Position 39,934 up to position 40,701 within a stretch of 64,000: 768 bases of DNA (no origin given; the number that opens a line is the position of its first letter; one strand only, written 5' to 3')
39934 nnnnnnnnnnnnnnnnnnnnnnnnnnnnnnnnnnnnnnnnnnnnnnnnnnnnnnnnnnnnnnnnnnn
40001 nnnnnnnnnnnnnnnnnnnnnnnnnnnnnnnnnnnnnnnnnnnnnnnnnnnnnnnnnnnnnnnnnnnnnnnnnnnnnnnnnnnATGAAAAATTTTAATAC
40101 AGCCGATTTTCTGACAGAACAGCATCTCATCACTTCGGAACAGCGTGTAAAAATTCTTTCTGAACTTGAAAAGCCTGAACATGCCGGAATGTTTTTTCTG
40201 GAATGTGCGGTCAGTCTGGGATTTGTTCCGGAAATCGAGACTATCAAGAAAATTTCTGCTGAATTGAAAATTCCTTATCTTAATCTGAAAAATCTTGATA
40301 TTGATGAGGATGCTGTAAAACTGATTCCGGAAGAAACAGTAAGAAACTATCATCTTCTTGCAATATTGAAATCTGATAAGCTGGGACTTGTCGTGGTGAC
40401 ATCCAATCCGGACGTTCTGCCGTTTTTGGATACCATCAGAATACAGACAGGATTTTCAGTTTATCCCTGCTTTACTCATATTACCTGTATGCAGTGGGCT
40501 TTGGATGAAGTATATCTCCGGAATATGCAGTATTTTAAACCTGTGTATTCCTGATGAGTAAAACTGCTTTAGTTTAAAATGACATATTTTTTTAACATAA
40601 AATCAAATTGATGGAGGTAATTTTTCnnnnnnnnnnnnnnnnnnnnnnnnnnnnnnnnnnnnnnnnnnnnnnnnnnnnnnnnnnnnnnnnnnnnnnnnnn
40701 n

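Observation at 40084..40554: Stand-alone duplicate of the PilB N-terminal (MshEN-type) domain with degenerate c-di-GMP motifs, just upstream of pilB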

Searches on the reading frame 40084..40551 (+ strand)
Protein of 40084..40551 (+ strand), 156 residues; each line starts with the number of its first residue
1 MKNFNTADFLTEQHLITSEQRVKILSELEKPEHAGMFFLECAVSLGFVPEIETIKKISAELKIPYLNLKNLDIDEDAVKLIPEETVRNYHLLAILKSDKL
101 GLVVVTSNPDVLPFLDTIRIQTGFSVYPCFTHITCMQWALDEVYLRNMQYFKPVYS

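Call 4: search_protein_families(library=pfam, proteins=[window:40084-40551:+], max_evalue=0.1)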
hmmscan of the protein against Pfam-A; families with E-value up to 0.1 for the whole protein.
window:40084-40551:+ (156 aa): 1 family
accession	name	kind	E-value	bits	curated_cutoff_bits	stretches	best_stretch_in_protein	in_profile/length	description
PF05157.20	MshEN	-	1.9e-09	37.8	23.1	1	61-145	1-85/90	MshEN domain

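Call 5: search_protein_families(library=ncbifam, proteins=[window:40084-40551:+], max_evalue=0.1)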
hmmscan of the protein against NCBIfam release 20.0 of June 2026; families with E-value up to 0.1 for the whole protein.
window:40084-40551:+ (156 aa): 2 families
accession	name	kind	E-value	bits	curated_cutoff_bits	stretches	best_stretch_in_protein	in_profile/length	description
TIGR02538.1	type_IV_pilB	equivalog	1.5e-09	37.1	675.65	1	8-149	4-141/564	type IV-A pilus assembly ATPase PilB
NF005101.0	PRK06539.1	equivalog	0.071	11.1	988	1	37-107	566-635/822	ribonucleoside-diphosphate reductase subunit alpha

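Call 6: find_homologous_proteins(query=window:40084-40551:+, max_evalue=0.001)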
Query window:40084-40551:+ (156 aa): 2 proteins with E <= 0.001 among 59 candidates.
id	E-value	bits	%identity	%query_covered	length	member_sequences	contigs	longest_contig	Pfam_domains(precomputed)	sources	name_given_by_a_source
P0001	4.1e-94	330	97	99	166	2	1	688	PF05157.21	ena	-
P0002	1.1e-86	306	90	99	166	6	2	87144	PF05157.21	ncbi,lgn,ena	-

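Call 7: find_related_loci(query=window:40084-40551:+, collection=genome_contigs, flank=6000)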
Query window:40084-40551:+ (156 aa) in genome_contigs; peptide patterns used: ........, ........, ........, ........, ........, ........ (x = any residue, [..] = any of these).
63 stretches matched a pattern; 2 encode a relative of the query (tblastn E <= 1e-3); 2 distinct loci.
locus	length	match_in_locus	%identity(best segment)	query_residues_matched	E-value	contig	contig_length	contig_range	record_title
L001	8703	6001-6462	97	1-154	8e-102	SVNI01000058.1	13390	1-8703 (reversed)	MAG: Ruminococcus sp. isolate SIG535 NODE_2636_length_13390_cov_4.287764, whole genome shotgun sequence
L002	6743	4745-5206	90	1-154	5e-95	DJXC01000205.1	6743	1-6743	MAG TPA_asm: Ruminococcus sp. UBA7014 UBA7014_contig_227455, whole genome shotgun sequence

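Call 19: search_protein_representatives(protein=window:40084-40551:+)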
Query: 156 residues. Proteins with E-value up to 0.001 (for the whole library): 1083; up to 1e-10: 23; up to 1e-30: 1. The best 150 are listed.
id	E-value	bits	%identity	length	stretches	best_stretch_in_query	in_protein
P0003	4.8e-42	159.6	53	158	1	1-148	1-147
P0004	1.8e-29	118.8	29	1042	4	7-110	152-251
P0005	2.2e-19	86.1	29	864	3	8-144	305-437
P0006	4.1e-19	85.2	36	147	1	1-145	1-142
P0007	1.2e-18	83.7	27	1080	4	7-127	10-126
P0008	4.1e-18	81.9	29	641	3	7-131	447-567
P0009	3.5e-17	78.9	26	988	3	7-134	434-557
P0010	8.0e-16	74.5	25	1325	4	7-145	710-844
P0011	1.2e-15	74.0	28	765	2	6-142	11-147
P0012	2.2e-15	73.1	30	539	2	7-145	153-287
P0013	1.8e-14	70.1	25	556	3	9-131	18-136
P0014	2.9e-14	69.5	26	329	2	5-147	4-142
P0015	2.3e-13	66.5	32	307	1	7-144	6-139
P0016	3.3e-13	66.0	30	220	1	1-144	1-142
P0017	4.1e-13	65.7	23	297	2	9-144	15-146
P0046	1.0e-09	54.7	31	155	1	8-144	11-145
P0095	5.2e-08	49.2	28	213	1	7-143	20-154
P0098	5.9e-08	49.0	31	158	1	6-143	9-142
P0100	6.5e-08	48.8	34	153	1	8-145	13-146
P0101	7.2e-08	48.7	32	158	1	3-144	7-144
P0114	1.0e-07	48.2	31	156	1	4-130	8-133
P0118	1.0e-07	48.2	34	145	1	9-134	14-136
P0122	1.1e-07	48.1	30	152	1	8-145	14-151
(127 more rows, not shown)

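Call 30: find_homologous_proteins(query=P0003, max_evalue=0.00001)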
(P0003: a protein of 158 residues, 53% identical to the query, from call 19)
Query P0003 (158 aa): 1 proteins with E <= 0.00001 among 34 candidates.
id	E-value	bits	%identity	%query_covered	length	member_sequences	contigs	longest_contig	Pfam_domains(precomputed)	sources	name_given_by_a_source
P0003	2.5e-98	344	100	100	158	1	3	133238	PF05157.21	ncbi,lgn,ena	-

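Call 31: find_encoding_contigs(protein=P0003, flank=9000, max_places=3)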
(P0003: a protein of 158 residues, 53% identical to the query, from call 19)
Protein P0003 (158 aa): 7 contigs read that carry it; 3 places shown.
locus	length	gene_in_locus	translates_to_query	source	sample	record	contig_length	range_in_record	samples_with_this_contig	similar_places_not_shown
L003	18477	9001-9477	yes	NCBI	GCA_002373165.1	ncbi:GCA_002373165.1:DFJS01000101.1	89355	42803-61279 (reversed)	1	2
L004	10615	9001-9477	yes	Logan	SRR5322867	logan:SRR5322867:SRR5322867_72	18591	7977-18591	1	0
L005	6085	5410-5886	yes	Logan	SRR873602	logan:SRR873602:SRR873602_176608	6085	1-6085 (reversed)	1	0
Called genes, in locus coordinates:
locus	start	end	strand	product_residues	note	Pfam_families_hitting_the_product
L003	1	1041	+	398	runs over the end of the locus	PF28597:T2SSF_N (faint), PF00482:T2SSF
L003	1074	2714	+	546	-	PF11104:PilM_2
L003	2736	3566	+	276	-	-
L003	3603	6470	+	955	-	-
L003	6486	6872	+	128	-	PF07963:N_methyl (weak)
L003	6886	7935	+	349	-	PF07963:N_methyl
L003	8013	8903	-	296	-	PF06750:A24_N_bact, PF01478:Peptidase_A24 (weak)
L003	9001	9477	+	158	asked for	PF05157:MshEN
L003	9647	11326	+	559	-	PF05157:MshEN, PF00437:T2SSE, PF25199:nSTAND_NTPase5 (faint)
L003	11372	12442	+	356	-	PF00437:T2SSE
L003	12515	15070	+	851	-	PF02739:5_3_exonuc_N, PF01367:5_3_exonuc, PF22619:DNA_polI_exo1 (weak), PF00476:DNA_pol_A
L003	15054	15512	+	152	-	PF00583:Acetyltransf_1, PF13673:Acetyltransf_10, PF13508:Acetyltransf_7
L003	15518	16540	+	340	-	PF00814:TsaD, PF22521:HypF_C_2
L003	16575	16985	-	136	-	PF13470:PIN_3, PF01850:PIN (faint)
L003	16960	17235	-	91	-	PF04014:MazE_antitoxin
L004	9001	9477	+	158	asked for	PF05157:MshEN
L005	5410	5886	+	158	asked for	PF05157:MshEN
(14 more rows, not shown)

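Call 42: find_encoding_contigs(protein=P0095, flank=7000, max_places=2)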
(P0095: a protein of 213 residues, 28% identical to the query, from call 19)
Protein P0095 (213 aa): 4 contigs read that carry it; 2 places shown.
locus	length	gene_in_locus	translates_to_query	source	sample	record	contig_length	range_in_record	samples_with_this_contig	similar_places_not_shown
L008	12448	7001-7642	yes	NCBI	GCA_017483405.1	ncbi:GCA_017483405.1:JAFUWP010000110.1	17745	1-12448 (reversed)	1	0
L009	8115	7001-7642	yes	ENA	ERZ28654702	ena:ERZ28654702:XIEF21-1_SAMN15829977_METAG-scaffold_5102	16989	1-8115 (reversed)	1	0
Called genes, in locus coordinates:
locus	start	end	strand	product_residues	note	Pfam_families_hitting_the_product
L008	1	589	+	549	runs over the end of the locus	PF11104:PilM_2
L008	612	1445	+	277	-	-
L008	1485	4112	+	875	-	-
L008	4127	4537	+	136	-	-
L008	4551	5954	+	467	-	PF07963:N_methyl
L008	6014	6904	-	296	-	PF06750:A24_N_bact, PF01478:Peptidase_A24 (weak)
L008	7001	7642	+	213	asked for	PF05157:MshEN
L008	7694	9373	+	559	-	PF05157:MshEN, PF00437:T2SSE, PF25199:nSTAND_NTPase5 (faint)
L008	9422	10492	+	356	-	PF00437:T2SSE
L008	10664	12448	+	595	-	PF02739:5_3_exonuc_N, PF01367:5_3_exonuc, PF22619:DNA_polI_exo1 (weak), PF00476:DNA_pol_A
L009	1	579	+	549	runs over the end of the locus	PF11104:PilM_2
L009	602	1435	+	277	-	-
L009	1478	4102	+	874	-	-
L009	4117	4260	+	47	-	-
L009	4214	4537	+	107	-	-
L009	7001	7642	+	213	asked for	PF05157:MshEN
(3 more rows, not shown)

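Call 46: find_encoding_contigs(protein=P0006, flank=4000, max_places=2)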
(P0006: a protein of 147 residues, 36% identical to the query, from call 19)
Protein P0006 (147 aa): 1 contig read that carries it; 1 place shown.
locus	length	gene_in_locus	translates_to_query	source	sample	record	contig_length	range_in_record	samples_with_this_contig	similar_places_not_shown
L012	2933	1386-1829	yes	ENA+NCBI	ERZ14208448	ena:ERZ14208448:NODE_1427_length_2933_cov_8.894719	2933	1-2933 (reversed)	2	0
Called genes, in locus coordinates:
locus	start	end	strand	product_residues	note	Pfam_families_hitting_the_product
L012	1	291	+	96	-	?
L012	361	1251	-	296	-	PF06750:A24_N_bact, PF01478:Peptidase_A24 (weak)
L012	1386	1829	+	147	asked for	PF05157:MshEN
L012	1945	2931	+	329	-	?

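Call 52: search_solved_structures(query=window:40084-40551:+, max_evalue=1, show_alignments=2)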
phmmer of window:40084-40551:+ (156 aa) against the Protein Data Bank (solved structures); distinct sequences matched with E-value up to 1: 12.
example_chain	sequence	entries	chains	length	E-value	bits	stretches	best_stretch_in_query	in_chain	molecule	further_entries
6olj_C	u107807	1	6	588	1.2e-08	38.1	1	7-146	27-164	Type IV pilus biogenesis ATPase PilB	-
5tsg_B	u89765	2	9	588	1.3e-08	38.1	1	7-146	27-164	Type IV pilus biogenesis ATPase PilB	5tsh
5zfr_A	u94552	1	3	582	1.7e-08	37.7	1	7-146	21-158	Type IV pilus biogenesis ATPase PilB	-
3jc8_Ba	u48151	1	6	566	1.3e-07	34.8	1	8-144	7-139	Type IV-A pilus assembly ATPase PilB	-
5htl_A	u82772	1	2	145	6.4e-07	32.6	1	7-107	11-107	MSHA biogenesis protein MshE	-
7lko_B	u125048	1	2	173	0.0001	25.4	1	58-132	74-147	Pilus biogenesis protein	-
6f8l_G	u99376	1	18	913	0.00017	24.7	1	15-143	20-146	Type IV pilus assembly protein PilF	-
7lkm_A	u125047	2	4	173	0.0011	22.1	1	59-132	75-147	Pilus biogenesis protein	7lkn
9g1w_A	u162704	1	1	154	0.0019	21.3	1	14-143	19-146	Type IV pilus assembly ATPase PilB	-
4cuj_A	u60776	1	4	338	0.87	12.7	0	58-107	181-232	D-LACTATE DEHYDROGENASE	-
4cuk_A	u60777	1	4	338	0.92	12.6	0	58-107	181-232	D-LACTATE DEHYDROGENASE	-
1ti3_A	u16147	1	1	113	0.93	12.6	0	45-115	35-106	thioredoxin H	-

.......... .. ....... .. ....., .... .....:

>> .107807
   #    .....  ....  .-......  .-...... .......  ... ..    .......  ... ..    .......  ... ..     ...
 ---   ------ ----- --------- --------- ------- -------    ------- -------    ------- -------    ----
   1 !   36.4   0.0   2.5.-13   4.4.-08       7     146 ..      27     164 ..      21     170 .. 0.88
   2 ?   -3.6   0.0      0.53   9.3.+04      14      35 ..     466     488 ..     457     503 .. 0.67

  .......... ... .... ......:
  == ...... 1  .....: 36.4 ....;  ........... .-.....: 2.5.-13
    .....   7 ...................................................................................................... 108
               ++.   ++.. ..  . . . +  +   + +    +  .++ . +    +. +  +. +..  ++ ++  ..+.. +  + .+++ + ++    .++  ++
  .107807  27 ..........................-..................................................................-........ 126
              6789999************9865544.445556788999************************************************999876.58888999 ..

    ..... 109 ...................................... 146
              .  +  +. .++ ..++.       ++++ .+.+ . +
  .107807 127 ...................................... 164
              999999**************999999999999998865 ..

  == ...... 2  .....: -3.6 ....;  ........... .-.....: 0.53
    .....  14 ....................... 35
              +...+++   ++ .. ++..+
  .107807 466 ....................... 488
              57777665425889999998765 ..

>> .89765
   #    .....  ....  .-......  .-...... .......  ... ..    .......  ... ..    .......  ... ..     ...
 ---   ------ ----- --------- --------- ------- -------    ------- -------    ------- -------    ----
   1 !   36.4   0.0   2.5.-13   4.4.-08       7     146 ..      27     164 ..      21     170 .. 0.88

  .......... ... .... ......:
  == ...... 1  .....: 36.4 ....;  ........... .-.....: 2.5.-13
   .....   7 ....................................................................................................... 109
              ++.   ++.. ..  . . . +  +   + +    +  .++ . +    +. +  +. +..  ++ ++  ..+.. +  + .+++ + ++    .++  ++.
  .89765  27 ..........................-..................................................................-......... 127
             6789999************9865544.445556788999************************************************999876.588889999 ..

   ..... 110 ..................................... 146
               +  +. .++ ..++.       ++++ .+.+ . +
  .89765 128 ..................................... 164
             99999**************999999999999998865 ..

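Call 54: search_protein_families(library=ncbifam, proteins=[window:40084-40551:+, P0002, P0003, P0006, P0095], max_evalue=10)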
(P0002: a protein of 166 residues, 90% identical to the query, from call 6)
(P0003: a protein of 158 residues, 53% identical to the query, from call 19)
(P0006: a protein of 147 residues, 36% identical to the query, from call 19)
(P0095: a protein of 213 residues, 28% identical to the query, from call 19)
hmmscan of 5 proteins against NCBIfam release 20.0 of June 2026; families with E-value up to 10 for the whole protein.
window:40084-40551:+ (156 aa): 3 families
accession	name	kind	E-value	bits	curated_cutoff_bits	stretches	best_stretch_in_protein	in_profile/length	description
TIGR02538.1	type_IV_pilB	equivalog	1.5e-09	37.1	675.65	1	8-149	4-141/564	type IV-A pilus assembly ATPase PilB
NF005101.0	PRK06539.1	equivalog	0.071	11.1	988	1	37-107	566-635/822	ribonucleoside-diphosphate reductase subunit alpha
NF011957.1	PRK15428.1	equivalog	0.11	12.5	179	1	81-152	91-160/162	microcompartment protein PduM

P0002 (166 aa): 1 family
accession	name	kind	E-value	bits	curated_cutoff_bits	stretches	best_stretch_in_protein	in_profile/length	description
TIGR02538.1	type_IV_pilB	equivalog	1.7e-09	36.9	675.65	1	8-148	4-140/564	type IV-A pilus assembly ATPase PilB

P0003 (158 aa): 5 families
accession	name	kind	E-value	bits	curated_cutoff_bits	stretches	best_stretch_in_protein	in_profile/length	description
TIGR02538.1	type_IV_pilB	equivalog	1.6e-13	50.2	675.65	1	6-148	2-141/564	type IV-A pilus assembly ATPase PilB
NF008411.1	PRK11234.1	equivalog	0.00039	18.9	1170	1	5-128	483-602/723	cyclic di-3',5'-guanylate-activated glycosyltransferase NfrB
NF053729.1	c-di-GMP_motif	domain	0.00079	19.2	38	1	5-51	1-44/53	cyclic di-GMP-binding domain-containing protein, MshE-related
NF012033.0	PRK15489.1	equivalog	0.016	13.4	537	1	4-146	491-630/703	glycosyl transferase family protein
TIGR01669.1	phage_XkdX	equivalog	0.096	12.5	28.2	1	13-28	29-44/45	XkdX family protein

P0006 (147 aa): 8 families
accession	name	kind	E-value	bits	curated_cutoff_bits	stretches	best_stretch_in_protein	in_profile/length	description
TIGR02538.1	type_IV_pilB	equivalog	2.1e-22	79.4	675.65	1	6-143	2-138/564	type IV-A pilus assembly ATPase PilB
NF008411.1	PRK11234.1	equivalog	1.1e-17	63.7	1170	1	4-143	482-619/723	cyclic di-3',5'-guanylate-activated glycosyltransferase NfrB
NF053729.1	c-di-GMP_motif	domain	4.7e-16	58.3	38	1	5-57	1-52/53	cyclic di-GMP-binding domain-containing protein, MshE-related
NF012033.0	PRK15489.1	equivalog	2e-14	52.7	537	1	4-142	491-628/703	glycosyl transferase family protein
TIGR03029.1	EpsG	equivalog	4.1e-07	29.4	313.8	1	4-76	3-74/274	chain length determinant protein tyrosine kinase EpsG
NF053534.1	T4PilAsmATPsTfpB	equivalog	1.7e-05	23.4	850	1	46-142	63-161/584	type IV pilus assembly ATPase TfpB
TIGR02533.1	type_II_gspE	equivalog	2e-05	23.4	630.25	1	76-144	1-69/486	type II secretion system ATPase GspE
NF045960.1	MHO_1580_fam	subfamily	0.032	13.6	43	1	15-118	41-130/336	MHO_1580 family protein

P0095 (213 aa): 7 families
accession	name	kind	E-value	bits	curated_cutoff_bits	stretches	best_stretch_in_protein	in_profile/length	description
TIGR02538.1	type_IV_pilB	equivalog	3.4e-16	59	675.65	1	19-164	2-145/564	type IV-A pilus assembly ATPase PilB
NF008411.1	PRK11234.1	equivalog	3.5e-11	42.2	1170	1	17-127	482-589/723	cyclic di-3',5'-guanylate-activated glycosyltransferase NfrB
NF053729.1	c-di-GMP_motif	domain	2.3e-10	40.1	38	1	18-71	1-52/53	cyclic di-GMP-binding domain-containing protein, MshE-related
NF012033.0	PRK15489.1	equivalog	5.1e-10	38.1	537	1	5-159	479-631/703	glycosyl transferase family protein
TIGR03029.1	EpsG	equivalog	9.1e-06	25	313.8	1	18-88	4-72/274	chain length determinant protein tyrosine kinase EpsG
TIGR02533.1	type_II_gspE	equivalog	0.02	13.5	630.25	1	91-159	2-70/486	type II secretion system ATPase GspE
NF053534.1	T4PilAsmATPsTfpB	equivalog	0.024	13.1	850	1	51-148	54-153/584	type IV pilus assembly ATPase TfpB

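Call 56: predict_structure(alignment_id=A2)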
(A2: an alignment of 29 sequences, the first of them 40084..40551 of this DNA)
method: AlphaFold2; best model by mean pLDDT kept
length: 156 residues; sequences in the alignment: 29
mean_pLDDT: 88.4   pTM: 0.79
mean pLDDT of the five models: 88.4, 88.1, 87.9, 87.8, 87.8
residues with pLDDT >= 90: 111; 70-90: 32; 50-70: 4; < 50: 9
segments of 3 or more residues with pLDDT < 50: 148-156
pLDDT, mean of each block of 10 residues (from residue 1): 85 96 96 90 96 95 92 91 89 91 94 91 93 92 66 36
secondary structure, 60 per line:
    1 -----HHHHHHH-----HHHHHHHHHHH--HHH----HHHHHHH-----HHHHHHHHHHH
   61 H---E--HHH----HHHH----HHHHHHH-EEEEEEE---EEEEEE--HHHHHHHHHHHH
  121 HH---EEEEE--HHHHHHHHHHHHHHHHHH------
elements in order: H6-12 H18-28 H38-44 H50-61 H75-78 H83-89 E91-97 E101-106 H109-122 E126-130 H133-150

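Call 61: fold_search(model_id=the predicted structure, library=pdb)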
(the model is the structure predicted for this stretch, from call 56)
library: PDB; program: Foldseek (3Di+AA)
matches with E <= 10: 122; with E <= 0.001: 19
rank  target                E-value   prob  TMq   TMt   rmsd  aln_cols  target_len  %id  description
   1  5htl_B                2.2e-08  1.00  0.66  0.72   3.7       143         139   22  Structure of MshE with cdg (released 2016-10-05)
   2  5htl_A                3.5e-08  1.00  0.62  0.67   4.0       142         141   22  Structure of MshE with cdg (released 2016-10-05)
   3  9g1w_MODEL_1_A        7.4e-08  1.00  0.75  0.76   2.5       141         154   22  NMR solution structure of the Thermus thermophilus PilF-GSPIIA domain (released 2025-05-21)
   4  8pfa_A                4.2e-07  1.00  0.60  0.66   4.4       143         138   15  X-ray structure of the Thermus thermophilus K167R mutant of the PilF-GSPIIB domain in the c-di-GMP bound state (released 2024-06-26)
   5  9glg_B                4.8e-07  1.00  0.59  0.65   4.4       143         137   16  X-ray structure of the Thermus thermophilus Q218E mutant of the PilF-GSPIIB domain in the c-di-GMP bound state (released 2025-06-25)
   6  8pfa_B                7.9e-07  1.00  0.59  0.65   4.4       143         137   15  X-ray structure of the Thermus thermophilus K167R mutant of the PilF-GSPIIB domain in the c-di-GMP bound state (released 2024-06-26)
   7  9gl5_A                7.9e-07  1.00  0.59  0.65   4.4       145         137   15  X-ray structure of the Thermus thermophilus Q190E mutant of the PilF-GSPIIB domain in the c-di-GMP bound state (released 2025-06-25)
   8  8pdk_A                9.5e-07  1.00  0.60  0.65   4.5       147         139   16  X-ray structure of the Thermus thermophilus PilF-GSPIIB domain in the c-di-GMP bound state (released 2024-06-26)
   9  7lkm_B                1.2e-06  1.00  0.62  0.65   6.2       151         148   18  The PilB(N-terminal_P70S mutant)-PilZ complex of the Type IV pilus from Xanthomonas citri (released 2021-08-11)
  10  8pdk_B                1.2e-06  1.00  0.60  0.66   4.1       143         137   16  X-ray structure of the Thermus thermophilus PilF-GSPIIB domain in the c-di-GMP bound state (released 2024-06-26)
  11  9glg_A                1.5e-06  1.00  0.60  0.66   4.4       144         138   17  X-ray structure of the Thermus thermophilus Q218E mutant of the PilF-GSPIIB domain in the c-di-GMP bound state (released 2025-06-25)
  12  7lkm_A                2.4e-06  1.00  0.61  0.64   5.5       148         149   19  The PilB(N-terminal_P70S mutant)-PilZ complex of the Type IV pilus from Xanthomonas citri (released 2021-08-11)
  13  7lko_A                2.8e-06  1.00  0.63  0.66   5.2       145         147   20  The PilB(N-terminal)-PilZ complex of the Type IV pilus from Xanthomonas citri (2.9 A) (released 2021-08-11)
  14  8pe0_A                4.5e-06  1.00  0.59  0.64   4.5       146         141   16  X-ray structure of the Thermus thermophilus K167L mutant of the PilF-GSPIIB domain in the c-di-GMP bound state (released 2024-06-26)
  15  7lkn_A                1.2e-05  1.00  0.62  0.65   5.4       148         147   19  The PilB(N-terminal_P70S mutant)-PilZ complex (SeMet) (released 2021-08-11)
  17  2d28                  2.3e-05  1.00  0.61  0.65   4.3       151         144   14  Structure of the N-terminal domain of XpsE (crystal form P43212) (released 2005-09-20)
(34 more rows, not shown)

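Call 67: find_related_loci(query=A3, collection=metagenome_contigs, flank=3000)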
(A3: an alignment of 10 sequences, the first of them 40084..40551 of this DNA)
Query A3 (156 aa) in metagenome_contigs; peptide patterns used: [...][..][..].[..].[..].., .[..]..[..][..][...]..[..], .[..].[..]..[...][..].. (x = any residue, [..] = any of these).
540 stretches matched a pattern; 72 encode a relative of the query (tblastn E <= 1e-3); 72 distinct loci.
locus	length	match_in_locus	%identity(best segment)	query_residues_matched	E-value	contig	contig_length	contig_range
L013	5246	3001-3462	91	1-154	3e-94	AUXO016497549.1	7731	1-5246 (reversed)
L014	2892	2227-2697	51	1-156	4e-49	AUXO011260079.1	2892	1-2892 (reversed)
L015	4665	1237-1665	36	1-144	1e-30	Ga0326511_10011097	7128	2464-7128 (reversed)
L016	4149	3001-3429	35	1-144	6e-30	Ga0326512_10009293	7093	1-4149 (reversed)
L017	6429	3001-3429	38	1-144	1e-29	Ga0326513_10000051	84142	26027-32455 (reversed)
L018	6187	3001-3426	35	1-144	3e-25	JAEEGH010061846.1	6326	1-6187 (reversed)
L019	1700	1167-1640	33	1-152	3e-25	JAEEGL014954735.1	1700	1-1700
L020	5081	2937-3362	34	1-144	5e-25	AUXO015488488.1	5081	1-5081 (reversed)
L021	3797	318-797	32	1-154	1e-24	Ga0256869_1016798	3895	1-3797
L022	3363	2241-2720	32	1-154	6e-23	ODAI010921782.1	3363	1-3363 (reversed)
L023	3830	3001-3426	35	1-144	2e-22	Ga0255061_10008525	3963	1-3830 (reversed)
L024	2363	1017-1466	30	1-154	2e-20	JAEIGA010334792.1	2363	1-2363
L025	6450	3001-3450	31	1-154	3e-20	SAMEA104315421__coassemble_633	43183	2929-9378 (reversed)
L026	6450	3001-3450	31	1-154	3e-20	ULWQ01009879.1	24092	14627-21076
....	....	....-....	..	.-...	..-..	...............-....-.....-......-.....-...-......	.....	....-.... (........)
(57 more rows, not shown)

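Call 71: search_protein_families(library=phrogs, proteins=[window:40084-40551:+, P0003, P0095], max_evalue=0.01)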
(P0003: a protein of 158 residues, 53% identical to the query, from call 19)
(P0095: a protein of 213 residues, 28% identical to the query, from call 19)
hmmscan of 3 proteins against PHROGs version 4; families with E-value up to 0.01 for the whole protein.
window:40084-40551:+ (156 aa): 0 families

P0003 (158 aa): 0 families

P0095 (213 aa): 0 families
